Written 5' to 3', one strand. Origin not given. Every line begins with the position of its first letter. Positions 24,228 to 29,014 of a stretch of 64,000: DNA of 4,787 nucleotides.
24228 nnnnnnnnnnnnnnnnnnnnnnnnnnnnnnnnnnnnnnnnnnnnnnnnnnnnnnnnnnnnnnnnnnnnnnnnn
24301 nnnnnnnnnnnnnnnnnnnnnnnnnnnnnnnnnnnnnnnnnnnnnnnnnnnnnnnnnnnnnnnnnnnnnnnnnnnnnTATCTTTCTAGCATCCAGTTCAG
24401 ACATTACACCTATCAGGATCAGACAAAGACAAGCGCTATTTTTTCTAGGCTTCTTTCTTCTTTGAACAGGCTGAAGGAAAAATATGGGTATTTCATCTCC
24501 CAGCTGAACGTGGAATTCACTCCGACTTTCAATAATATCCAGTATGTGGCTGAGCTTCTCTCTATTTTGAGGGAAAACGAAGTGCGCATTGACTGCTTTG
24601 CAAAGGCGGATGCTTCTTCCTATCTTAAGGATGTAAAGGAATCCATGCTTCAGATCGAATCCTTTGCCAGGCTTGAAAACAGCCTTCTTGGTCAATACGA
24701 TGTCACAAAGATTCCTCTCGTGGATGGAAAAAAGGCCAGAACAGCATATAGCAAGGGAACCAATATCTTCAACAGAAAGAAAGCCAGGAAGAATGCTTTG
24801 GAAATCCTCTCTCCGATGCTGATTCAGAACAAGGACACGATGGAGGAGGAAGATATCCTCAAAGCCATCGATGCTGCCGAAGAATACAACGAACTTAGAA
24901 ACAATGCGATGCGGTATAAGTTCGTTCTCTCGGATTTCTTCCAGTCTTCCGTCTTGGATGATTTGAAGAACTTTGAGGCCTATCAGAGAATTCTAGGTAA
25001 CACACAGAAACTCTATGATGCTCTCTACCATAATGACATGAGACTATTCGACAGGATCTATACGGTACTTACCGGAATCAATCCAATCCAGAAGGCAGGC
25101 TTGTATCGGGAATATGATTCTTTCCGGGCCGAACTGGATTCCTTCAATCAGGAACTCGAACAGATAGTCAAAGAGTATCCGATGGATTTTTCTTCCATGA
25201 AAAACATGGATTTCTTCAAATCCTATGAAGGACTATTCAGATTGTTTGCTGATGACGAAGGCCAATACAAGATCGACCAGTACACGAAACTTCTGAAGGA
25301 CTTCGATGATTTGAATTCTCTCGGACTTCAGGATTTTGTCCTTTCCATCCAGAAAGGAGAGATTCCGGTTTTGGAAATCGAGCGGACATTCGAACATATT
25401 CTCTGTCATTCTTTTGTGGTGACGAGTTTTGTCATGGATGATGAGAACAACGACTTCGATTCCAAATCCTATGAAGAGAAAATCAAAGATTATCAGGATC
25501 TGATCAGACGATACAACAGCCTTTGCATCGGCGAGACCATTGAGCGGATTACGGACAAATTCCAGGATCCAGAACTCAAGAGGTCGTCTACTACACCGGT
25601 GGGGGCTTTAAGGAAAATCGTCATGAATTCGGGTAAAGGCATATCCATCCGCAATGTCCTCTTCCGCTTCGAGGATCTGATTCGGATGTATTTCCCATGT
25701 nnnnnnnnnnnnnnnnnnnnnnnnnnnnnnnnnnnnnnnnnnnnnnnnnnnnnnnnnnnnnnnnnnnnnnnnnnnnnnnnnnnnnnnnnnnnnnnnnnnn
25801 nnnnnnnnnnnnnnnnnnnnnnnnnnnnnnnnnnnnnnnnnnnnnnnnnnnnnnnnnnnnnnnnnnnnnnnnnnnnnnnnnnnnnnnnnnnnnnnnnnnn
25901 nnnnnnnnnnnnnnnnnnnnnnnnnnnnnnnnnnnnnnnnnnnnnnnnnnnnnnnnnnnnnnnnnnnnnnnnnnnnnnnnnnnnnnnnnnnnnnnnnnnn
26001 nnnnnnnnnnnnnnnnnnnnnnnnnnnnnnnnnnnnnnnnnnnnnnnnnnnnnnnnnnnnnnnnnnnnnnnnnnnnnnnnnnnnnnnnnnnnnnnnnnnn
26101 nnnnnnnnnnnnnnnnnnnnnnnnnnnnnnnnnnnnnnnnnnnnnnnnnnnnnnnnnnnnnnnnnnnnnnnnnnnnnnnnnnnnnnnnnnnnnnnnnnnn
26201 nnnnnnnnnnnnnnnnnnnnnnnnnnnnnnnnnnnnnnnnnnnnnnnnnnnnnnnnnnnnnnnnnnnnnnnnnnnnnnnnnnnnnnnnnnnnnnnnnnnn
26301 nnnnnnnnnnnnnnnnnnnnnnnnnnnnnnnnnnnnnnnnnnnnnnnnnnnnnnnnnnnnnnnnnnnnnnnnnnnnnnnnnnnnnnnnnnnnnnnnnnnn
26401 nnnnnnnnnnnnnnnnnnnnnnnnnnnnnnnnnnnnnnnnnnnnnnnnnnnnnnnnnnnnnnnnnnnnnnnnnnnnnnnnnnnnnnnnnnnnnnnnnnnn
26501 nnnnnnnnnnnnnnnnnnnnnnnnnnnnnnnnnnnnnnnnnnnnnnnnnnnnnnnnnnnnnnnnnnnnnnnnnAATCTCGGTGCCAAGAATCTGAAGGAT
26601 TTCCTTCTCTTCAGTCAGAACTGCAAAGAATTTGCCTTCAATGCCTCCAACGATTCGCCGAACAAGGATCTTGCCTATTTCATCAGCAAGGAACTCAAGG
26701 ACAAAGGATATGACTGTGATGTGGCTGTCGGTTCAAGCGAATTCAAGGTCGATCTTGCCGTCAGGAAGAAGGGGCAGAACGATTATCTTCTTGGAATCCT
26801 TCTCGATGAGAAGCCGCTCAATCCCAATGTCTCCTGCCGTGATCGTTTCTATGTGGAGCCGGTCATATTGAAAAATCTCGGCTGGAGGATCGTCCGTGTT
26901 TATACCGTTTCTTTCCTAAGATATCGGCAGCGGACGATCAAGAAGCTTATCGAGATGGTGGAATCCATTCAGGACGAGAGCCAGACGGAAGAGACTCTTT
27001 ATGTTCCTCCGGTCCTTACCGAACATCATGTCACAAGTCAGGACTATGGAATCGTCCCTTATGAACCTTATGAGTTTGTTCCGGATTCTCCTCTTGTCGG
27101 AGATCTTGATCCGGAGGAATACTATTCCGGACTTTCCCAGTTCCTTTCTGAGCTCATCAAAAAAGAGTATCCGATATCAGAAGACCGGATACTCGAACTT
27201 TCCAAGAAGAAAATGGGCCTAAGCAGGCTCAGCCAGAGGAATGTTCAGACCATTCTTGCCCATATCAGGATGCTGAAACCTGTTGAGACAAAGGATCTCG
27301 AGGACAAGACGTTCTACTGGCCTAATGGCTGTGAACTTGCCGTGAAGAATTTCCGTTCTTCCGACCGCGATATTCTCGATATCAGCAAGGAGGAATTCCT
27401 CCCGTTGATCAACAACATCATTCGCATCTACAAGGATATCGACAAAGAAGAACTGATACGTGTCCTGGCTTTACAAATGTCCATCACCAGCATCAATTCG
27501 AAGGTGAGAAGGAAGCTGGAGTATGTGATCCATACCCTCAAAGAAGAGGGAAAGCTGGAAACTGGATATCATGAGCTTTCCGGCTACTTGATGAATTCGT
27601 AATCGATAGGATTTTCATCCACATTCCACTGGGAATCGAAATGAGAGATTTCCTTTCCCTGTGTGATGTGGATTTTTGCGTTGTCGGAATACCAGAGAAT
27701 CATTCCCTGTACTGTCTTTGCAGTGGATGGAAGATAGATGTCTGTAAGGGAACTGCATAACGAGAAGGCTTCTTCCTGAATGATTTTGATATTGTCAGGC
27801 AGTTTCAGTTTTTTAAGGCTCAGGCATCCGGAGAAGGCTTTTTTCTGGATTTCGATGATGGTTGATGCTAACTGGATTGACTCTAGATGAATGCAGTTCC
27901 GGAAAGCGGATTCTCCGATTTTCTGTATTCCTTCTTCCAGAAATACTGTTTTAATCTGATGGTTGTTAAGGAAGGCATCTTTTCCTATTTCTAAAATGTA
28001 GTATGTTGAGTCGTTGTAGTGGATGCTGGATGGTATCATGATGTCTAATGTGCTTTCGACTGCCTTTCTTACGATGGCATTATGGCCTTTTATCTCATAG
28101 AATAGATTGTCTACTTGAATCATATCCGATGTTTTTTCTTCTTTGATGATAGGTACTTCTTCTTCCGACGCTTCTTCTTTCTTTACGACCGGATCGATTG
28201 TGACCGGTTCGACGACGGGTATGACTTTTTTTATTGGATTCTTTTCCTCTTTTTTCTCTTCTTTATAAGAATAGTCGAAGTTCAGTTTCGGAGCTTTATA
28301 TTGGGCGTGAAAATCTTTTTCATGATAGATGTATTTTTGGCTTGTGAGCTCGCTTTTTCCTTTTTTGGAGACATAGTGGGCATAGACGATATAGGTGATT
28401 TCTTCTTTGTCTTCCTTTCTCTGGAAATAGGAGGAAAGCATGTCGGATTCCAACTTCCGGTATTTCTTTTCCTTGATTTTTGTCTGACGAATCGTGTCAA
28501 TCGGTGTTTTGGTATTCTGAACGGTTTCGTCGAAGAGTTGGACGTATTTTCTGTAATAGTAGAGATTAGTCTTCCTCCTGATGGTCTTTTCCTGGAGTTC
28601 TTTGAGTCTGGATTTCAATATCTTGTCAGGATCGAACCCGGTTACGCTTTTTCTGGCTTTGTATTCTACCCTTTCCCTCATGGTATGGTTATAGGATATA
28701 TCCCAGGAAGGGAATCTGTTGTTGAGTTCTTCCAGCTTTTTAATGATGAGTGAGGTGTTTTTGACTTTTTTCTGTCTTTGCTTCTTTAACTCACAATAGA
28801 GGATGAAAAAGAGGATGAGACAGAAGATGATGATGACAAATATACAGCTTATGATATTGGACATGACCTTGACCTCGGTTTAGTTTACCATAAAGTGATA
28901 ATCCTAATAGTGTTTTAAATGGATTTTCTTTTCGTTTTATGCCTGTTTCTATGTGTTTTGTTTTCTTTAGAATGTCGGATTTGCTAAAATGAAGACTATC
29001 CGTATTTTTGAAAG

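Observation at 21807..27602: Stand-alone 1931-aa SF1 helicase-nuclease of an uncharacterised family: candidate single-gene defence or genome-surveillance system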

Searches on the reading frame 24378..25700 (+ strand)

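Call 18: search_protein_families(library=pfam, proteins=[window:24378-25700:+], max_evalue=10)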
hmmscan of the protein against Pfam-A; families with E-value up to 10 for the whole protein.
window:24378-25700:+ (441 aa): 1 family
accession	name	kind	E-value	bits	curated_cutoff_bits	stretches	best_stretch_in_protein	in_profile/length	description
PF01904.24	DUF72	-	0.028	14.9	25.3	1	17-75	63-123/217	Protein of unknown function DUF72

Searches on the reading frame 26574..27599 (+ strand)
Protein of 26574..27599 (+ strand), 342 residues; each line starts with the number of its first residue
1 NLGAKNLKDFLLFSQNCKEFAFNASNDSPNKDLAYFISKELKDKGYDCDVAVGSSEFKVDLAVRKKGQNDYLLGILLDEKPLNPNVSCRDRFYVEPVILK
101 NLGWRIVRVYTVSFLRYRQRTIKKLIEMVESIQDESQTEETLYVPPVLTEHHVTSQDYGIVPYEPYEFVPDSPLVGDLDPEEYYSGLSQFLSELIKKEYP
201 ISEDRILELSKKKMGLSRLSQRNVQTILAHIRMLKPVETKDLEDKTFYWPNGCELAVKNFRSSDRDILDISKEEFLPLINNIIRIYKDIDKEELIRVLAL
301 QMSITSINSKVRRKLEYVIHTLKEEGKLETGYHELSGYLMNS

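Call 54: predict_structure(alignment_id=A4)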
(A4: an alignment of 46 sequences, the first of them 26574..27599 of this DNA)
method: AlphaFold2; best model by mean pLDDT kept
length: 342 residues; sequences in the alignment: 46
mean_pLDDT: 86.8   pTM: 0.57
mean pLDDT of the five models: 86.8, 85.9, 85.9, 85.5, 84.4
residues with pLDDT >= 90: 226; 70-90: 67; 50-70: 23; < 50: 26
segments of 3 or more residues with pLDDT < 50: 17-30, 139-142, 146-149, 339-342
pLDDT, mean of each block of 10 residues (from residue 1): 71 59 37 87 95 86 91 90 77 87 91 92 95 68 49 81 96 81 95 98 98 94 97 98 98 97 96 98 95 97 96 98 98 73 45
secondary structure, 60 per line:
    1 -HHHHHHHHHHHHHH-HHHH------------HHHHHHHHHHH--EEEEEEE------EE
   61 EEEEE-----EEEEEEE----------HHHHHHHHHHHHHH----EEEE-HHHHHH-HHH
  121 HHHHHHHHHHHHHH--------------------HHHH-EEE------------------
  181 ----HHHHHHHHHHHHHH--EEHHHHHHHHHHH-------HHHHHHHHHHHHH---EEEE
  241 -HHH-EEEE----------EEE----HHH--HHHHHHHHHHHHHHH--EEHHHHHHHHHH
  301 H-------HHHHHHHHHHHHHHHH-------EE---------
elements in order: H2-15 H17-20 H33-43 E46-52 E59-65 E71-77 H88-101 E106-109 H111-116 H118-134 H155-158 E160-162 H185-198 H203-213 H221-233 E237-240 E246-249 E260-262 H272-286 H291-301 H309-324

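Call 57: fold_search(model_id=the predicted structure, library=pdb)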
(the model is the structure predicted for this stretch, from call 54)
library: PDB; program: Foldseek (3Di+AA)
matches with E <= 10: 363; with E <= 0.001: 0
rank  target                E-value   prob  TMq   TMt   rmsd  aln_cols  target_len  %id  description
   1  9zd6_A                8.9e-02  0.66  0.18  0.16  13.5       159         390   12  Bacterial interstrand DNA crosslink glycosylase AlkX/YcaQ bound to DNA (released 2026-01-14)
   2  3hrl                  1.2e-01  0.97  0.20  0.65   4.2       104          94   10  Crystal structure of a putative endonuclease-like protein (ngo0050) from neisseria gonorrhoeae (released 2009-06-30)
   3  9zd6_B                1.4e-01  0.51  0.18  0.16  13.7       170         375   11  Bacterial interstrand DNA crosslink glycosylase AlkX/YcaQ bound to DNA (released 2026-01-14)
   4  9i05_Xi               1.7e-01  0.97  0.23  0.18   4.6       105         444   17  Cryo-EM structure of the large subunit of the mitochondrial ribosome from Toxoplasma gondii (released 2025-06-11)
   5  9g6k_L9               1.7e-01  0.84  0.21  0.15   6.9       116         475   15  LSU structure derived from the LSU sample of the mitoribosome from T. gondii. (released 2024-12-11)
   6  4zlc_C                1.7e-01  0.38  0.16  0.33  13.5       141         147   10  Crystal structure of the ROQ domain of human Roquin-2 (released 2015-08-19)
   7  3eyy_A                1.9e-01  0.80  0.19  0.45   8.3       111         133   11  Structural basis for the specialization of Nur, a nickel-specific Fur homologue, in metal sensing and DNA recognition (released 2009-06-09)
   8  5f5f_G                2.2e-01  0.33  0.16  0.33  13.5       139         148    9  X-ray structure of Roquin ROQ domain in complex with a Selex-derived hexa-loop RNA motif (released 2016-04-06)
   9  4zlc_B                3.3e-01  0.25  0.16  0.31  13.5       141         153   11  Crystal structure of the ROQ domain of human Roquin-2 (released 2015-08-19)
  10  2wiz_A                4.3e-01  0.72  0.17  0.41   6.2        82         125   16  Crystal structures of Holliday junction resolvases from Archaeoglobus fulgidus bound to DNA substrate (released 2009-05-26)
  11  3mwm_B                5.1e-01  0.57  0.15  0.36   3.5        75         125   15  Graded expression of zinc-responsive genes through two regulatory zinc-binding sites in Zur (released 2011-03-16)
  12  6dk4_A                5.4e-01  0.33  0.18  0.40  11.5       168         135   16  Crystal structure of Campylobacter jejuni peroxide stress regulator (released 2018-06-13)
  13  1sd4_A                5.4e-01  0.28  0.17  0.41  13.2       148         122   15  Crystal Structure of a SeMet derivative of BlaI at 2.0 A (released 2004-08-10)
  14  3h0d_B                5.4e-01  0.09  0.12  0.24  15.1       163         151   10  Crystal structure of CtsR in complex with a 26bp DNA duplex (released 2009-06-30)
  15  3r3p_B                6.1e-01  0.84  0.21  0.65   4.2        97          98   13  Homing Endonuclease I-Bth0305I Catalytic Domain (released 2011-10-05)
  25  4qbo                  8.2e-01  0.60  0.20  0.59   4.0       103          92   16  VRR_NUC domain (released 2014-09-10)
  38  3r3p_A                1.3e+00  0.82  0.25  0.77   3.8       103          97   10  Homing Endonuclease I-Bth0305I Catalytic Domain (released 2011-10-05)
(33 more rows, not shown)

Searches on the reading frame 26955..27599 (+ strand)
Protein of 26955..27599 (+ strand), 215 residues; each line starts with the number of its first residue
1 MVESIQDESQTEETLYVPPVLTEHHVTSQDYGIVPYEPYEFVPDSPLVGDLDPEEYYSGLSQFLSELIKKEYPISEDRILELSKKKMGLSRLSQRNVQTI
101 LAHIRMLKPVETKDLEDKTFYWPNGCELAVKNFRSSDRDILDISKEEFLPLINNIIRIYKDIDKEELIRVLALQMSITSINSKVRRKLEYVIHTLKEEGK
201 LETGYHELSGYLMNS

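Call 18: search_protein_families(library=pfam, proteins=[window:26955-27599:+], max_evalue=10)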
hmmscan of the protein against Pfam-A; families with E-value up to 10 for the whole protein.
window:26955-27599:+ (215 aa): 2 families
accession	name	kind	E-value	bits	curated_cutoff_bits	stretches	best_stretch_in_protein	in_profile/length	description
PF24021.1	ACT_phage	-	0.0062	16.6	27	1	148-201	81-134/176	Phage ACT-like domain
PF04963.19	Sigma54_CBD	-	0.044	13.9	22.9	1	164-209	9-54/185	Sigma-54 factor, core binding domain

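Call 36: search_protein_families(library=ncbifam, proteins=[window:26955-27599:+], max_evalue=0.01)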
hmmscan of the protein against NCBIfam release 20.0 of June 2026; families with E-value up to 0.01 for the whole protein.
window:26955-27599:+ (215 aa): 2 families
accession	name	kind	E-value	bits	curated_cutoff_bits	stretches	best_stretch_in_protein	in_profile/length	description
NF058533.1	antiphage_ProA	equivalog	8.4e-13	46.7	1500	1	24-176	1744-1900/1903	anti-phage protein ProA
NF038232.1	STM3845_fam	equivalog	3.8e-05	23.5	100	1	62-135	186-256/277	retron St85 family effector protein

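Call 37: search_protein_families(library=padloc, proteins=[window:26955-27599:+], max_evalue=0.01)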
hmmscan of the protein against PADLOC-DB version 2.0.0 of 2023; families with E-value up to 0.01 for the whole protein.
window:26955-27599:+ (215 aa): 1 family
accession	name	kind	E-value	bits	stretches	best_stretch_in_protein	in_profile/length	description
PDLC05009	PDC-S37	-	3e-11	39.9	1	47-205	1384-1541/1550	-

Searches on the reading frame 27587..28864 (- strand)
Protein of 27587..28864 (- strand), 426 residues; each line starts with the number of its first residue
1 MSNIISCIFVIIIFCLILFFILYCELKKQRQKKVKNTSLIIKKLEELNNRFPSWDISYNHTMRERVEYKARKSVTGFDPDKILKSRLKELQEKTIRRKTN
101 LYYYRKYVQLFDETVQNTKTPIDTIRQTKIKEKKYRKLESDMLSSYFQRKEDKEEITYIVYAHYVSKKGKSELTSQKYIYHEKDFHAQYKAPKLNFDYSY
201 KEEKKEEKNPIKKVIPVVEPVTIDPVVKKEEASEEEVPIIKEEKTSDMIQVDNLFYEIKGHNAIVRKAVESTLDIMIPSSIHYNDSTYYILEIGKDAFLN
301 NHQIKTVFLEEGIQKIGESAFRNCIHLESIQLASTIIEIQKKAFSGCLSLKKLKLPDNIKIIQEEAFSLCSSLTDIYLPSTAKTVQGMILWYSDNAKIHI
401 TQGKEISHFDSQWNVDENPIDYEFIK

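Call 19: search_protein_families(library=pfam, proteins=[window:27587-28864:-], max_evalue=0.001)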
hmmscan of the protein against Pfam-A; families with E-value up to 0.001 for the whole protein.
window:27587-28864:- (426 aa): 2 families
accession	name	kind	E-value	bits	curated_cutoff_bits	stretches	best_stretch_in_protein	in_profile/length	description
PF13306.12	LRR_5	-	2.2e-25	89.4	27.7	1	292-402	2-110/127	BspA type Leucine rich repeat region (6 copies)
PF13855.12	LRR_8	-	3.4e-08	33.6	27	1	336-380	13-58/61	Leucine rich repeat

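Call 36: search_protein_families(library=ncbifam, proteins=[window:27587-28864:-], max_evalue=0.01)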
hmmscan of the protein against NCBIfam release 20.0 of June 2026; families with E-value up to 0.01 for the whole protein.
window:27587-28864:- (426 aa): 2 families
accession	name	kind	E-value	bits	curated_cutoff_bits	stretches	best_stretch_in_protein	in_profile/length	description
NF047961.1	adhesin_HupY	equivalog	8.7e-09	34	1250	1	299-384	183-267/978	leucine-rich repeat adhesin HupY/LrrG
NF045861.1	glide_Gli349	exception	1e-05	22.4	1750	1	291-367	2689-2765/3169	gliding machinery surface structure protein Gli349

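Call 37: search_protein_families(library=padloc, proteins=[window:27587-28864:-], max_evalue=0.01)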
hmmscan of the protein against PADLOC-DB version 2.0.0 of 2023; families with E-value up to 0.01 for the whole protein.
window:27587-28864:- (426 aa): 0 families

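Call 75: find_related_loci(query=A7, collection=metagenome_contigs, flank=8000)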
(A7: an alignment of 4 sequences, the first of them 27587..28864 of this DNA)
Query A7 (426 aa) in metagenome_contigs; peptide patterns used: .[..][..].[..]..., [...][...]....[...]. (x = any residue, [..] = any of these).
273 stretches matched a pattern; 1 encode a relative of the query (tblastn E <= 1e-3); 1 distinct loci.
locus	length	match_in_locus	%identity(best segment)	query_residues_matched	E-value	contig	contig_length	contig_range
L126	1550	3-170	39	324-379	2e-10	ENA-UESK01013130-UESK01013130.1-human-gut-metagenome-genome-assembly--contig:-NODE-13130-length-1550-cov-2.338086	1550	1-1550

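Call 84: find_homologous_proteins(query=window:27587-28864:-, max_evalue=0.00001)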
Query window:27587-28864:- (426 aa): 165 proteins with E <= 0.00001 among 6712 candidates; the best 120 are listed.
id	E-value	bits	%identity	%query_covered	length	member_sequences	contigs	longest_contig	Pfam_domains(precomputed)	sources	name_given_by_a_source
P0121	1.7e-274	928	99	100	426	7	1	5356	PF13306.13,PF13855.13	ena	-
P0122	9.6e-198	675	72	100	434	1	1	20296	PF13306.13,PF13855.13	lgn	-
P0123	2.2e-117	411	46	99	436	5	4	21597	PF13306.13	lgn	-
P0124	2.6e-87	312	43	96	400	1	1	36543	PF13306.13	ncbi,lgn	-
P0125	2.0e-83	299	40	98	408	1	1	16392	PF13306.13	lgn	-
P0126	5.9e-83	297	41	91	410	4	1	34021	PF13306.13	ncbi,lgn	-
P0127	2.4e-82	295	42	91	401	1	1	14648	PF13306.13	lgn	-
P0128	2.9e-82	295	40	91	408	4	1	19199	PF13306.13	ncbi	-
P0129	6.8e-82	294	40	97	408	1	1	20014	PF13306.13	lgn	-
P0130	4.0e-80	288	40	97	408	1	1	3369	PF13306.13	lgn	-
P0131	8.1e-78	280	41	96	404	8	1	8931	PF13306.13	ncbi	-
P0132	1.5e-76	276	40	93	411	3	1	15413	PF13306.13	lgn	-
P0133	9.6e-76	274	38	93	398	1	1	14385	PF13306.13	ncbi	-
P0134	5.3e-51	192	38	25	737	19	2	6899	PF13306.13,PF12799.14,PF13855.13,PF23952.2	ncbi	-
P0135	3.2e-50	190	37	23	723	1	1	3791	PF13306.13,PF13855.13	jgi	jgi:hypothetical protein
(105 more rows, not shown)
